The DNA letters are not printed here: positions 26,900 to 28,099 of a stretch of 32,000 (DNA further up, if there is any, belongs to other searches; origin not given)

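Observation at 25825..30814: R2-like ligand-binding oxidase embedded in a beta-oxidation-like gene cluster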

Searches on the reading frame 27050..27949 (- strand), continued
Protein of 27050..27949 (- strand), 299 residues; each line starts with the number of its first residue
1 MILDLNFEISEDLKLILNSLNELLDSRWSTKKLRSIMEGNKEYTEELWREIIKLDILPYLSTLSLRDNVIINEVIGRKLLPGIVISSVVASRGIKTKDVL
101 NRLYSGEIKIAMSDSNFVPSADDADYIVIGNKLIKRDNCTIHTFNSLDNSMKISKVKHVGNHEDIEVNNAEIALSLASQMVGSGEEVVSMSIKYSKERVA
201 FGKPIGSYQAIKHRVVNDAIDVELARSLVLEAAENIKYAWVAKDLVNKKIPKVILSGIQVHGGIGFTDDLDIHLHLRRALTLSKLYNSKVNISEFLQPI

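Call 76: find_homologous_proteins(query=L001:2876-3997:+, max_evalue=1e-40)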
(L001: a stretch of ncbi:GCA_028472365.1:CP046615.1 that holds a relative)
Query L001:2876-3997:+ (373 aa): 7925 proteins with E <= 1e-40 among 8000 candidates; the best 120 are listed.
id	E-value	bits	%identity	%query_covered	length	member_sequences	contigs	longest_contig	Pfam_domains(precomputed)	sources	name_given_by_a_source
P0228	2.9e-244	828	99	100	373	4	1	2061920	PF02770.25,PF00441.30,PF02771.22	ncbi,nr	ncbi:acyl-CoA dehydrogenase [Sulfolobus acidocaldarius SUSAZ]|nr:acyl-CoA dehydrogenase [Sulfolobus 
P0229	3.1e-201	686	82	100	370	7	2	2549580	PF02770.25,PF00441.30,PF02771.22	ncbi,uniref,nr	ncbi:acyl-CoA dehydrogenase [Sulfolobus sp. E5-1-F]|uniref:acyl-CoA dehydrogenase family protein n=1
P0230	7.0e-201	685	81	100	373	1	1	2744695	PF02770.25,PF00441.30,PF02771.22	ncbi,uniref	ncbi:acyl-CoA dehydrogenase family protein [Sulfolobus tengchongensis]|uniref:Acyl-CoA dehydrogenase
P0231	6.8e-200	682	80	100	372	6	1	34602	PF02770.25,PF00441.30,PF02771.22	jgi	jgi:alkylation response protein AidB-like acyl-CoA dehydrogenase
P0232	6.6e-198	675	80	100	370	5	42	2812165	PF02770.25,PF00441.30,PF02771.22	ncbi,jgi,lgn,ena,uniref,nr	ncbi:acyl-CoA dehydrogenase domain protein [Sulfolobus islandicus Y.G.57.14]|jgi:alkylation response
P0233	2.2e-194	664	78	99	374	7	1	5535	PF02770.25,PF00441.30,PF02771.22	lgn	-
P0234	4.3e-192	656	79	98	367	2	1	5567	PF02770.25,PF00441.30,PF02771.22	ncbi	ncbi:MAG: acyl-CoA dehydrogenase family protein, partial [Thermofilum sp.]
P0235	4.7e-167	574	82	84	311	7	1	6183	PF02770.25,PF00441.30,PF02771.22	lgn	-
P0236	1.4e-144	500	60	98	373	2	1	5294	PF02770.25,PF00441.30,PF02771.22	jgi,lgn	-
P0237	5.2e-142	491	58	98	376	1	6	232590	PF02770.25,PF00441.30,PF02771.22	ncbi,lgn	ncbi:MAG: acyl-CoA dehydrogenase family protein [Sulfolobaceae archaeon]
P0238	9.8e-142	490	59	99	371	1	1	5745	PF02770.25,PF00441.30,PF02771.22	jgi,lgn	jgi:alkylation response protein AidB-like acyl-CoA dehydrogenase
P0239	8.8e-139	481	58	98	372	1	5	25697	PF02770.25,PF00441.30,PF02771.22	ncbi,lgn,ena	ncbi:MAG: acyl-CoA dehydrogenase family protein [Sulfolobaceae archaeon]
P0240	4.7e-132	459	58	98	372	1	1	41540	PF02770.25,PF00441.30,PF02771.22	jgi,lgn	-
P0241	1.0e-130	454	57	98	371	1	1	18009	PF02770.25,PF00441.30,PF02771.22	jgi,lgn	jgi:alkylation response protein AidB-like acyl-CoA dehydrogenase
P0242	2.4e-130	453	55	99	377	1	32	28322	PF02770.25,PF00441.30,PF02771.22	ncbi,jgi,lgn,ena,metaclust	jgi:alkylation response protein AidB-like acyl-CoA dehydrogenase|metaclust:\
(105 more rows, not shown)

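Call 77: list_cluster_members(proteins=[P0232, P0229])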
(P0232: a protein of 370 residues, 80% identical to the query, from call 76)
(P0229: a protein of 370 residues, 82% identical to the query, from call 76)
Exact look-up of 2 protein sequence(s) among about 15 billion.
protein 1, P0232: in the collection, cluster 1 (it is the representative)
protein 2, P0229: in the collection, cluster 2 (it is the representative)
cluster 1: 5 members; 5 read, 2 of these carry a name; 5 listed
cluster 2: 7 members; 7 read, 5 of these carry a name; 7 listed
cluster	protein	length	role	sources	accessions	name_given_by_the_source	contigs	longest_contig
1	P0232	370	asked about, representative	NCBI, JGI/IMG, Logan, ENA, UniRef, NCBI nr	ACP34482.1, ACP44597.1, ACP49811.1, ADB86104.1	acyl-CoA dehydrogenase domain protein [Sulfolobus islandicus Y.G.57.14] | alkylation response protein AidB-like acyl-CoA dehydrogenase | Acyl-CoA dehydrogenase domain protein n=4 Tax=Saccharolobus islandicus TaxID=43080 ...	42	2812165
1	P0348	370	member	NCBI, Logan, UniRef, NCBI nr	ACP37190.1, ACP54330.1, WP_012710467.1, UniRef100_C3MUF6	acyl-CoA dehydrogenase family protein [Saccharolobus islandicus] | Acyl-CoA dehydrogenase domain protein n=2 Tax=Saccharolobus islandicus TaxID=43080 ... | acyl-CoA dehydrogenase family protein [Sulfolobus islandicus]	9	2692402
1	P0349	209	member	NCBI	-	-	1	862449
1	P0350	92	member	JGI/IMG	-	-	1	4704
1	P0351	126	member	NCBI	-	-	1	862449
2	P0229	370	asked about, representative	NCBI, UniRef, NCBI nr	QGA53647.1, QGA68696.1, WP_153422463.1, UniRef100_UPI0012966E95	acyl-CoA dehydrogenase [Sulfolobus sp. E5-1-F] | acyl-CoA dehydrogenase family protein n=1 Tax=Sulfolobaceae TaxID=118883 ... | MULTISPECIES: acyl-CoA dehydrogenase family protein [unclassified Sulfolobus]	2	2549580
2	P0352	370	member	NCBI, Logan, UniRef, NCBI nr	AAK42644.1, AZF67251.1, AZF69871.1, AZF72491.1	acyl-CoA dehydrogenase [Saccharolobus solfataricus] | Acyl-CoA dehydrogenase (Acd-4) n=3 Tax=Saccharolobus solfataricus TaxID=2287 ... | acyl-CoA dehydrogenase family protein [Saccharolobus solfataricus]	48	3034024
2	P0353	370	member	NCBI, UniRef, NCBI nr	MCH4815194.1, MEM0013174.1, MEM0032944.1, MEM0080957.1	MAG: acyl-CoA dehydrogenase family protein [Saccharolobus sp.] | Acyl-CoA dehydrogenase n=2 Tax=Saccharolobus shibatae TaxID=2286 RepID=A0A8F5GT49_SACSH | acyl-CoA dehydrogenase family protein [Saccharolobus shibatae]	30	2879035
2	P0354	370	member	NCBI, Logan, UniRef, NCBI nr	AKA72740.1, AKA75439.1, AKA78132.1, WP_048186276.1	acyl-CoA dehydrogenase family protein [Saccharolobus solfataricus] | Acyl-CoA dehydrogenase n=1 Tax=Saccharolobus solfataricus TaxID=2287 ...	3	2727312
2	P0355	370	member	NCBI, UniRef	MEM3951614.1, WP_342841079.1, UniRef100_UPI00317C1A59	acyl-CoA dehydrogenase family protein [Saccharolobus sp.] | acyl-CoA dehydrogenase family protein n=1 Tax=Saccharolobus sp. TaxID=2100761 ...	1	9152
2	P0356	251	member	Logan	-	-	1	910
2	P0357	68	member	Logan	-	-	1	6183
